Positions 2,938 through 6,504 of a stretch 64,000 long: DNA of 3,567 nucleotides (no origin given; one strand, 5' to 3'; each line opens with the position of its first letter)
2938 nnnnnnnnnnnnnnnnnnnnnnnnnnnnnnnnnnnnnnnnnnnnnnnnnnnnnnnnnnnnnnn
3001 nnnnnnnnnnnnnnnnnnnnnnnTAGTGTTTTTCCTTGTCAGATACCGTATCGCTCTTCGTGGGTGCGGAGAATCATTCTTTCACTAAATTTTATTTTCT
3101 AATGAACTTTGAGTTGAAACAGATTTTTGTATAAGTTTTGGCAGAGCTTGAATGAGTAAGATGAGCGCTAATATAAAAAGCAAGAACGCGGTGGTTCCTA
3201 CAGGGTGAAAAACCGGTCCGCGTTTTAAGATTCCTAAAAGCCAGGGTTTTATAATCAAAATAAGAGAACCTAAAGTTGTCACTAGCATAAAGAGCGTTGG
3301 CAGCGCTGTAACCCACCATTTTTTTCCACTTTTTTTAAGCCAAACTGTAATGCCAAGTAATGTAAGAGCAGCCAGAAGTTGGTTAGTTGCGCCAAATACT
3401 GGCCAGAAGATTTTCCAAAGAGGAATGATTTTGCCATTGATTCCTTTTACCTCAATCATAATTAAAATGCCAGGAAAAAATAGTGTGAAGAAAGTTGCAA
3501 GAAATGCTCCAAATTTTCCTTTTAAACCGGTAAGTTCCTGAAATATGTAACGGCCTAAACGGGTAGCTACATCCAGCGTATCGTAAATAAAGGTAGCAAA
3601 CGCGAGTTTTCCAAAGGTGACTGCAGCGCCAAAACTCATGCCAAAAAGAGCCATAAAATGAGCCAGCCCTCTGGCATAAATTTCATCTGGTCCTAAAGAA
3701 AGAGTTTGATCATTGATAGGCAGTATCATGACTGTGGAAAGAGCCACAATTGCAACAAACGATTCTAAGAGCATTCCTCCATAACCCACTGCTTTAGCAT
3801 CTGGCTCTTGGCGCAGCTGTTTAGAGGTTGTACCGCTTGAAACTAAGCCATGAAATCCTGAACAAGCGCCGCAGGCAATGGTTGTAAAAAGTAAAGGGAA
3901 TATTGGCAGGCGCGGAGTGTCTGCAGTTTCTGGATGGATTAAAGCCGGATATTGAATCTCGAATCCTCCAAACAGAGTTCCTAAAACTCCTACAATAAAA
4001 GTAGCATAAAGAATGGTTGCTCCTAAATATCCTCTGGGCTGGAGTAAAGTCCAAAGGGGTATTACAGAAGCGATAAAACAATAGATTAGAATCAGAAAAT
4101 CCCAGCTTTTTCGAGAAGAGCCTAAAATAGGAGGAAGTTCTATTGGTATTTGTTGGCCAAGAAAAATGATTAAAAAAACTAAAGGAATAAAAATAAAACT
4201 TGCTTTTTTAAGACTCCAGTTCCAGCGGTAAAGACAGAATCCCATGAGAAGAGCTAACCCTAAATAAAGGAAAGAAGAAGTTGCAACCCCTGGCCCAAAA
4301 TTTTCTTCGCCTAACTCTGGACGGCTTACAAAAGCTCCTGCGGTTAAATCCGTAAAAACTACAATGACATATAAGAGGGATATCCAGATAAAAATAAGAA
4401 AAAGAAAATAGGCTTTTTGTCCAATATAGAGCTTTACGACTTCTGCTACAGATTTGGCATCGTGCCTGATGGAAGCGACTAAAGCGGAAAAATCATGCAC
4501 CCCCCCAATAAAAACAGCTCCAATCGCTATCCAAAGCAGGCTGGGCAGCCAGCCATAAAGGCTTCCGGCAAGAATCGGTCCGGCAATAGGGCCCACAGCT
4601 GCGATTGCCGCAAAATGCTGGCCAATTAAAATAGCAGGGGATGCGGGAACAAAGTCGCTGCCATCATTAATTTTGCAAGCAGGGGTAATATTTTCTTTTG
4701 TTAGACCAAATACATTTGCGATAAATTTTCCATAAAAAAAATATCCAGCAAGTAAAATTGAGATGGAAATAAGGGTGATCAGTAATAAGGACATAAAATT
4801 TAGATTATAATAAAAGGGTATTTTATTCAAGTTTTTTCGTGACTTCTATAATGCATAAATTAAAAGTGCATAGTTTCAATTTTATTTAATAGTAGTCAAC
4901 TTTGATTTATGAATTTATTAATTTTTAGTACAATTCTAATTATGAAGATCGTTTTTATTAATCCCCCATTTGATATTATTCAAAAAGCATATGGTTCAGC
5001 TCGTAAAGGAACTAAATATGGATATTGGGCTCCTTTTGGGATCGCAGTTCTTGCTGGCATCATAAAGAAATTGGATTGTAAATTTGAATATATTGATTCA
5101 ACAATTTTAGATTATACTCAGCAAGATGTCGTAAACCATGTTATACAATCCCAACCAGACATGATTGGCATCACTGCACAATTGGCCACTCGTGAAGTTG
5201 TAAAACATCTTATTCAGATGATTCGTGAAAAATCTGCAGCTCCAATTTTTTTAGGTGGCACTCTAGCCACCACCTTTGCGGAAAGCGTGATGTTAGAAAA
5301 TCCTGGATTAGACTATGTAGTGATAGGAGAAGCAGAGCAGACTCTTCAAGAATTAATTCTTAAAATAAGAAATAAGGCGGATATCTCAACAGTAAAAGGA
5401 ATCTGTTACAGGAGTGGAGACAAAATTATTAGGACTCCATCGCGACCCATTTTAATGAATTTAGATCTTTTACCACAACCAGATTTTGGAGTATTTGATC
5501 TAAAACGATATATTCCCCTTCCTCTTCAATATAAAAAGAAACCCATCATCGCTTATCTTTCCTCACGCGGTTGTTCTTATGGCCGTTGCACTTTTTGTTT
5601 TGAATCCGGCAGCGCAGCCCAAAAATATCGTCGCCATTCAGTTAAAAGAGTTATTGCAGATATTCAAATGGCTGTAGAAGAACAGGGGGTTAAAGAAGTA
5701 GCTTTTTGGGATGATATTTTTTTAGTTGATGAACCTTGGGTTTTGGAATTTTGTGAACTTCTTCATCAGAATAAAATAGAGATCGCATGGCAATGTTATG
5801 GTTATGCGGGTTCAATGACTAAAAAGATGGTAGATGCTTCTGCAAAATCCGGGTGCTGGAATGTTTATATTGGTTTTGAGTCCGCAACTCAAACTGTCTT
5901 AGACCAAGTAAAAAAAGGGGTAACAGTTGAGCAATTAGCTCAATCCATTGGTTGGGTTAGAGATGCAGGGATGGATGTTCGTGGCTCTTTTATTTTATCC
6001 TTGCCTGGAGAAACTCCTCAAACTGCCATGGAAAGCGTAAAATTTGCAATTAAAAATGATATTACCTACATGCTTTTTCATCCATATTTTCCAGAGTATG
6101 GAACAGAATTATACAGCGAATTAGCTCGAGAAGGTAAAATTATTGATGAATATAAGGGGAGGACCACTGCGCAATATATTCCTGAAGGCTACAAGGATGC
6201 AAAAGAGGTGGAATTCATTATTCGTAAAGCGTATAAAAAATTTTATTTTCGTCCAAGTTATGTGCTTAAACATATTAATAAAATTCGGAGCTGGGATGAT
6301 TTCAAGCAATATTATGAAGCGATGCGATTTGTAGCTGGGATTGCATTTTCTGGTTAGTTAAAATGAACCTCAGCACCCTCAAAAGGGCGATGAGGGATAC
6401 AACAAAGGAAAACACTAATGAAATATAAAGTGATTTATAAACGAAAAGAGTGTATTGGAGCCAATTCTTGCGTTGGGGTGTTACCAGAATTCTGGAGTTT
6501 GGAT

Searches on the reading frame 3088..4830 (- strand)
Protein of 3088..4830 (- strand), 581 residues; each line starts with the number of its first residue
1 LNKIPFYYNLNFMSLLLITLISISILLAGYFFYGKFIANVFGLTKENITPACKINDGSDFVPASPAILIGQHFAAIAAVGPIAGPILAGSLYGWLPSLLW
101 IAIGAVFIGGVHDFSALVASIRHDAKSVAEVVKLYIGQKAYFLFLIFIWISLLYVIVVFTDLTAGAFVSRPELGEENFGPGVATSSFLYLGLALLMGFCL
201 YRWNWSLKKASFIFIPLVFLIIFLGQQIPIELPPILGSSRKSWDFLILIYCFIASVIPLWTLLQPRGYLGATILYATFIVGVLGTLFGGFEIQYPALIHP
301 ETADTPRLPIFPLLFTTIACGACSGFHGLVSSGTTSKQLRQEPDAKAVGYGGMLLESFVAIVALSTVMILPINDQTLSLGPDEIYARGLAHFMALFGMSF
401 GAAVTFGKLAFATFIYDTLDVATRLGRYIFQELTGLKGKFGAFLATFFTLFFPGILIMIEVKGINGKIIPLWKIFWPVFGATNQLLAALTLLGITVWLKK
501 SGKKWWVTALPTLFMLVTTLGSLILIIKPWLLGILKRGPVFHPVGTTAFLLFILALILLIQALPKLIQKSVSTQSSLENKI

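Call 74: search_protein_families(library=pfam, proteins=[window:3088-4830:-], max_evalue=0.0001)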
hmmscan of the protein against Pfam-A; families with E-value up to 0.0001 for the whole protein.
window:3088-4830:- (581 aa): 1 family
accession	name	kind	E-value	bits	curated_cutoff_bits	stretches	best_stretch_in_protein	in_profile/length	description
PF02554.20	CstA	-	1.8e-126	423.6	27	2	16-371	3-355/560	Carbon starvation protein CstA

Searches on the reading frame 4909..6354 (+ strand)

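Call 74: search_protein_families(library=pfam, proteins=[window:4909-6354:+], max_evalue=0.0001)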
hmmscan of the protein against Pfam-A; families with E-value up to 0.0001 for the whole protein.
window:4909-6354:+ (482 aa): 2 families
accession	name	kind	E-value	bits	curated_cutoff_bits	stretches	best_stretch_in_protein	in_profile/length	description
PF02310.24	B12-binding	-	7.6e-20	71.4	32.1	1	36-149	8-120/121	B12 binding domain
PF04055.27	Radical_SAM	-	5.2e-19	69.5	29.5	1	218-380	3-166/166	Radical SAM superfamily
